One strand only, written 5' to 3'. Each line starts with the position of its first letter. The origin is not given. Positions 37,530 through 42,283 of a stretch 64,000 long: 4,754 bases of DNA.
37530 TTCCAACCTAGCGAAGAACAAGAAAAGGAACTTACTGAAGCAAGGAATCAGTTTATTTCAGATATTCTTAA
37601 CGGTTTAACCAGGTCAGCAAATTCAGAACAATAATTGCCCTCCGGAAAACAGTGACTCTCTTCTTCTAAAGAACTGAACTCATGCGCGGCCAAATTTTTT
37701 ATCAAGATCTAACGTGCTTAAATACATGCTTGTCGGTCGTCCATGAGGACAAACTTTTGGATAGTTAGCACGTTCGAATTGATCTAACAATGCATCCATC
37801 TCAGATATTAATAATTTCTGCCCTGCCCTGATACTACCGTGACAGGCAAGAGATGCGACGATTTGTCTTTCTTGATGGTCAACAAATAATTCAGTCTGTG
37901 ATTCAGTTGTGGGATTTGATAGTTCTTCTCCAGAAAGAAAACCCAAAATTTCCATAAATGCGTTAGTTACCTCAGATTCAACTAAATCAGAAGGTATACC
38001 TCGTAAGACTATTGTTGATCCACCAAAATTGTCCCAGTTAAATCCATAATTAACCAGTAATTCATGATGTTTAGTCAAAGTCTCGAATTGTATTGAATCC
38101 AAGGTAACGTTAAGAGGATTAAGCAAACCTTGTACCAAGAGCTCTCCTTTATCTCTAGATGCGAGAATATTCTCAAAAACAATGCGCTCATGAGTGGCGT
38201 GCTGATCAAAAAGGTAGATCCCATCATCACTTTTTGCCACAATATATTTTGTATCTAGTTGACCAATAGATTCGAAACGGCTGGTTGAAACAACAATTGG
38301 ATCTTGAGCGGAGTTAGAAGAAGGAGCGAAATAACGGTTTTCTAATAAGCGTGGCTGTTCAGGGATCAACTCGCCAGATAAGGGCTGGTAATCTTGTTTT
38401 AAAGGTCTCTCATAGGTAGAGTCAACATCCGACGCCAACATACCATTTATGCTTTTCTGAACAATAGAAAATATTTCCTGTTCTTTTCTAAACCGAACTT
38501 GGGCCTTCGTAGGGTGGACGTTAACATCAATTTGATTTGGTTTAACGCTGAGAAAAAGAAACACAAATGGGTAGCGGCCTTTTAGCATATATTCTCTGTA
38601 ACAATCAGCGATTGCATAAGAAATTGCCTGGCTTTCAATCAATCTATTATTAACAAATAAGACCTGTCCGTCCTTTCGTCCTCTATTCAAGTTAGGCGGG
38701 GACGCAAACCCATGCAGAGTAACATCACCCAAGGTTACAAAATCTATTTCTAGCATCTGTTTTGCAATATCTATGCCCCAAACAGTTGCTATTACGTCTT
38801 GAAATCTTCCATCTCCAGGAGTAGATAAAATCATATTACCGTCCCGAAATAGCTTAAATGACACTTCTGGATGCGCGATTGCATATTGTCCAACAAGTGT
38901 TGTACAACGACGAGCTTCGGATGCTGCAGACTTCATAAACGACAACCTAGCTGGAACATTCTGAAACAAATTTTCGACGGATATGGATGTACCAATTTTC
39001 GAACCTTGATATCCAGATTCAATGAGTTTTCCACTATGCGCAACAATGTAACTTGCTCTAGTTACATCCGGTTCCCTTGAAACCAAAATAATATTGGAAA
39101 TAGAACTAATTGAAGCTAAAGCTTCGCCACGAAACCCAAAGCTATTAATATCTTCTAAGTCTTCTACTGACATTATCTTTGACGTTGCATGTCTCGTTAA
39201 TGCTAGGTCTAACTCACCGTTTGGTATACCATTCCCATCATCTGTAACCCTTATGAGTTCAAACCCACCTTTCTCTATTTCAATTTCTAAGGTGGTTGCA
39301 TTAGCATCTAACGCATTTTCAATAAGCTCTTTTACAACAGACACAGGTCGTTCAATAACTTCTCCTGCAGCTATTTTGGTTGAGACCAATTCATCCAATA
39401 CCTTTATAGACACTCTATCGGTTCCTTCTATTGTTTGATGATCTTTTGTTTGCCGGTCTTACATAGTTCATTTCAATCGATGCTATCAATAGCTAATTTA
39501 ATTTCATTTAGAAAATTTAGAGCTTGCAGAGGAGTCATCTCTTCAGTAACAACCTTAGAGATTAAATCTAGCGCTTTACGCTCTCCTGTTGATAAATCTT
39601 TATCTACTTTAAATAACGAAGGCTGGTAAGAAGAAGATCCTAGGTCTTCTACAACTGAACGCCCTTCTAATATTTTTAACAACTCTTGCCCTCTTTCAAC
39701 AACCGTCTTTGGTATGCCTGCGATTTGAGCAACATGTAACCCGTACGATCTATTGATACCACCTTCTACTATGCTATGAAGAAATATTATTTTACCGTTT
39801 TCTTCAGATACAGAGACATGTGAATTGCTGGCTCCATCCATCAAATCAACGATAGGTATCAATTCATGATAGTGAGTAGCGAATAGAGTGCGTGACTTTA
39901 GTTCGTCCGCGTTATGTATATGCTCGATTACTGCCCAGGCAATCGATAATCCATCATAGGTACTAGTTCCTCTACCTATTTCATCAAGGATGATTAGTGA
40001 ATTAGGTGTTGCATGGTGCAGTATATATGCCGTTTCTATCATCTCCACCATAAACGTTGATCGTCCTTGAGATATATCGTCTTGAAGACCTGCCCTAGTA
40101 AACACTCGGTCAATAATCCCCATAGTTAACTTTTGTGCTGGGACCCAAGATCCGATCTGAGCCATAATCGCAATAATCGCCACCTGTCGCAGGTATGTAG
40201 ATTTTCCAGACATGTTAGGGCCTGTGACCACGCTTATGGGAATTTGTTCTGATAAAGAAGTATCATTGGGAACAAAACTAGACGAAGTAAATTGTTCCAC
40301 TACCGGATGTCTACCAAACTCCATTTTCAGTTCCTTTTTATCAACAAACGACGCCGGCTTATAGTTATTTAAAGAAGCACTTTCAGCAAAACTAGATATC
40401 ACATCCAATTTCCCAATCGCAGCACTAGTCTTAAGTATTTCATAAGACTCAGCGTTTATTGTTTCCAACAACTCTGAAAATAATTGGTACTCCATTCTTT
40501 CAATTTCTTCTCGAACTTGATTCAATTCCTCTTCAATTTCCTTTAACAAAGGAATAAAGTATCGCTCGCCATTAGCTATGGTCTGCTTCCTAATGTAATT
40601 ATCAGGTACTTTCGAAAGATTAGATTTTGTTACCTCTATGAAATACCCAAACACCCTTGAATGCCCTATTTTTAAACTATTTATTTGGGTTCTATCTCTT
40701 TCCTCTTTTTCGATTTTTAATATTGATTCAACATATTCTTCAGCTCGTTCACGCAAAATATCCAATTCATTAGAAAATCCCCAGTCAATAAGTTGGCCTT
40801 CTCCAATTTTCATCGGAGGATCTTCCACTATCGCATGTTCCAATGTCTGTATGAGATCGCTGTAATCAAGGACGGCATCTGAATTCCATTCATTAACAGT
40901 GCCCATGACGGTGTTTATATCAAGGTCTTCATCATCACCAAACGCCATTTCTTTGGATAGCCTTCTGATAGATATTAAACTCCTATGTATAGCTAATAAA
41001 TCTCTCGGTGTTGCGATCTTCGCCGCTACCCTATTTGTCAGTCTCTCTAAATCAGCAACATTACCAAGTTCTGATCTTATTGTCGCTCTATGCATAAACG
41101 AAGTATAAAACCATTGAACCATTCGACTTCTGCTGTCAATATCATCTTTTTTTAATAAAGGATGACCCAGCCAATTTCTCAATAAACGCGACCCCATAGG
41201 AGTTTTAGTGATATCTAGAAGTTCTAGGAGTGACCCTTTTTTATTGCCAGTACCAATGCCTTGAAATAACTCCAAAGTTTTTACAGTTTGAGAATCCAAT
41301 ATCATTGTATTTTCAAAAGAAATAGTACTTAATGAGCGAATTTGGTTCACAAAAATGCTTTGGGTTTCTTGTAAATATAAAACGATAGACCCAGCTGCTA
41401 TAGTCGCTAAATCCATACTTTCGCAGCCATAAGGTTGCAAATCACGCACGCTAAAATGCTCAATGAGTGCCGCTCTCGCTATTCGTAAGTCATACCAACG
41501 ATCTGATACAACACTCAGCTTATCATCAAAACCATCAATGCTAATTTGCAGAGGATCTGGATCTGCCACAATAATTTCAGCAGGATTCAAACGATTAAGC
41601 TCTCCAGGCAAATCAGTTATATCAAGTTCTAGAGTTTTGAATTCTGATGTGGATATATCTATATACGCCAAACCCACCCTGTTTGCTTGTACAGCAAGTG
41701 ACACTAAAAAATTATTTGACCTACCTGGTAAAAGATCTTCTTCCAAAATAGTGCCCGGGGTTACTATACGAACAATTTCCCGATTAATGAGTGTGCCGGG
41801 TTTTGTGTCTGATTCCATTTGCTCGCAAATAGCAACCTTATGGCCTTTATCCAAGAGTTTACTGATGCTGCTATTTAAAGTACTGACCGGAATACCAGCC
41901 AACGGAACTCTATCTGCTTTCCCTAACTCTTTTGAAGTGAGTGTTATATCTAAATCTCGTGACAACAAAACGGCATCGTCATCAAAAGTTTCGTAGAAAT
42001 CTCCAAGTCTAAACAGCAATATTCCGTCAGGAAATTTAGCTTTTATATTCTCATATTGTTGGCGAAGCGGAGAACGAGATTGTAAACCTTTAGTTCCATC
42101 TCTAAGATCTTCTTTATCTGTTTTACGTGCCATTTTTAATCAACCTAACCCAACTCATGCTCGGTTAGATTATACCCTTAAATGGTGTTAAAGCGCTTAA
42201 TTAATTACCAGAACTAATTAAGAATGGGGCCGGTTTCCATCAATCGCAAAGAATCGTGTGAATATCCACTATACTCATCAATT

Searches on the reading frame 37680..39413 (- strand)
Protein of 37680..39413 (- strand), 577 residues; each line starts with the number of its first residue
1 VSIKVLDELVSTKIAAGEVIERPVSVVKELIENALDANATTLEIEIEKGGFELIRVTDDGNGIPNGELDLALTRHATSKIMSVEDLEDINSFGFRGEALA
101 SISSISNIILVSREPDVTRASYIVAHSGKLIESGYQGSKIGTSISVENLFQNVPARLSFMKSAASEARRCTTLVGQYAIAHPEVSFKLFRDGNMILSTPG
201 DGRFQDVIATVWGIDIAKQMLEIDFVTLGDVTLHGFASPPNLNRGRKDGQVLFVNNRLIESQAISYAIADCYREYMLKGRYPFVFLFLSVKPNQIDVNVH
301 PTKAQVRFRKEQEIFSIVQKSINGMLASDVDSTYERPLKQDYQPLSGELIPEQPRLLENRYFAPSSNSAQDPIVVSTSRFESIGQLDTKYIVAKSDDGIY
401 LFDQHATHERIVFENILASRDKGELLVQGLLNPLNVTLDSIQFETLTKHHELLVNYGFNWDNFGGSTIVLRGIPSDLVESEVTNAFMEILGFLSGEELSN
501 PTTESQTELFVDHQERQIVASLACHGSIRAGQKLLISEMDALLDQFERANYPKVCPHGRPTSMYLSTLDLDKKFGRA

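Call 82: search_protein_families(library=pfam, proteins=[window:37680-39413:-])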
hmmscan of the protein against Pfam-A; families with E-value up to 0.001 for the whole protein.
window:37680-39413:- (577 aa): 4 families
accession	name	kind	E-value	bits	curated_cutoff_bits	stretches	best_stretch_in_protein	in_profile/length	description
PF01119.25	DNA_mis_repair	-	4.6e-37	126.7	26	1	208-326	1-118/119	DNA mismatch repair protein, C-terminal domain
PF08676.16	MutL_C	-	3.8e-31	108.1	25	1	383-534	1-142/142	MutL C terminal dimerisation domain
PF13589.12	HATPase_c_3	-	1.5e-13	51.4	25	1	25-118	5-98/137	Histidine kinase-, DNA gyrase B-, and HSP90-like ATPase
PF02518.31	HATPase_c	-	1.3e-07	32.5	26.4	1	21-77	4-63/111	Histidine kinase-, DNA gyrase B-, and HSP90-like ATPase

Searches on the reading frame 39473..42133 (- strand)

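Call 82: search_protein_families(library=pfam, proteins=[window:39473-42133:-])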
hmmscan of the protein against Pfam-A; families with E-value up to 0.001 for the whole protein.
window:39473-42133:- (886 aa): 5 families
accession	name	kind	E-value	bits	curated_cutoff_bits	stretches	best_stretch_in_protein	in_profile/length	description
PF00488.27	MutS_V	-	8.4e-80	267.6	30.2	1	635-822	2-187/188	MutS domain V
PF05192.23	MutS_III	-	4.9e-44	151.4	34.1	1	282-583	1-194/194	MutS domain III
PF01624.25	MutS_I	-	1.9e-35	121.9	20.6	1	22-132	2-112/113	MutS domain I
PF05190.23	MutS_IV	-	1.1e-27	96.6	22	1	452-543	1-92/92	MutS family domain IV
PF05188.22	MutS_II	-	1e-16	62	25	1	141-261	1-128/133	MutS domain II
